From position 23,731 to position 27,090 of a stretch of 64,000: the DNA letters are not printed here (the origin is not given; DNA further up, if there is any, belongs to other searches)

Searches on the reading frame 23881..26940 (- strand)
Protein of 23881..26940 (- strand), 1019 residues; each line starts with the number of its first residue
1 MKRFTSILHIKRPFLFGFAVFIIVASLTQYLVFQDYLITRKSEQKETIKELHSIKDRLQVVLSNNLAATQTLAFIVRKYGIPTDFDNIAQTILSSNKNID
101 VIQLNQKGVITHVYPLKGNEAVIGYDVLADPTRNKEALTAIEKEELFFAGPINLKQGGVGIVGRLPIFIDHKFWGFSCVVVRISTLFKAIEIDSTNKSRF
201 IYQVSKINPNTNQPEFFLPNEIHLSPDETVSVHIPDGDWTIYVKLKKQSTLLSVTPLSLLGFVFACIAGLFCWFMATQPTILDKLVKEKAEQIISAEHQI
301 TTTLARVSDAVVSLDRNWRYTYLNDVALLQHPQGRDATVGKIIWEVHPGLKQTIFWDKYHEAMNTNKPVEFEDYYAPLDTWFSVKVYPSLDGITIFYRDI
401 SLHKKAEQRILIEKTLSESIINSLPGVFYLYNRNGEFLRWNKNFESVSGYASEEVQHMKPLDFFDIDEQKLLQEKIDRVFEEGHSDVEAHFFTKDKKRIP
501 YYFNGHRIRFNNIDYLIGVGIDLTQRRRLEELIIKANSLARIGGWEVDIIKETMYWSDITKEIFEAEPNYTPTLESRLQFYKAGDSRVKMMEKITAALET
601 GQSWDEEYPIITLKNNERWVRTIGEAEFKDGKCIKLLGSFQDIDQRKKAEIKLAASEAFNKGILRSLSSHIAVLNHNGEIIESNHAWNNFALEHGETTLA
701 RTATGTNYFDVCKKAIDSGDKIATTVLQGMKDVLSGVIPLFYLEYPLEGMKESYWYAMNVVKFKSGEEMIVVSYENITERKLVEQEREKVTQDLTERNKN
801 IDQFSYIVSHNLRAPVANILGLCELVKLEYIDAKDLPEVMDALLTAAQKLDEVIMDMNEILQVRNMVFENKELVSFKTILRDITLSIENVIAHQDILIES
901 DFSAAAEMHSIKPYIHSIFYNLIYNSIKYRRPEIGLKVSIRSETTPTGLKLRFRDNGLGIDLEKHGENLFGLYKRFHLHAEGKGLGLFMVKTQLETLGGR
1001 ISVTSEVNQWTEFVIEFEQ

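Call 54: search_protein_families(library=pfam, proteins=[window:23881-26940:-], max_evalue=0.00001)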
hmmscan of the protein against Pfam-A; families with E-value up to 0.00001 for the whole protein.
window:23881-26940:- (1019 aa): 6 families
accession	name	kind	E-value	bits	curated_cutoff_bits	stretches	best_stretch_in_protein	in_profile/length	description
PF08448.16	PAS_4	-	3.1e-21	76.1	23.1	2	306-401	3-106/110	PAS fold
PF02518.31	HATPase_c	-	1.3e-14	55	26.4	1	915-1017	6-107/111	Histidine kinase-, DNA gyrase B-, and HSP90-like ATPase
PF03924.19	CHASE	-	1.3e-12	48.3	25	1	108-213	65-185/189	CHASE domain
PF08447.18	PAS_3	-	4.1e-12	46.7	25.6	1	554-638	2-87/89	PAS fold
PF13426.13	PAS_9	-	4.9e-11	43.3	27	1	429-525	5-103/103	PAS domain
PF00989.32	PAS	-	3.8e-10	40.2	22.6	1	418-505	4-93/113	PAS fold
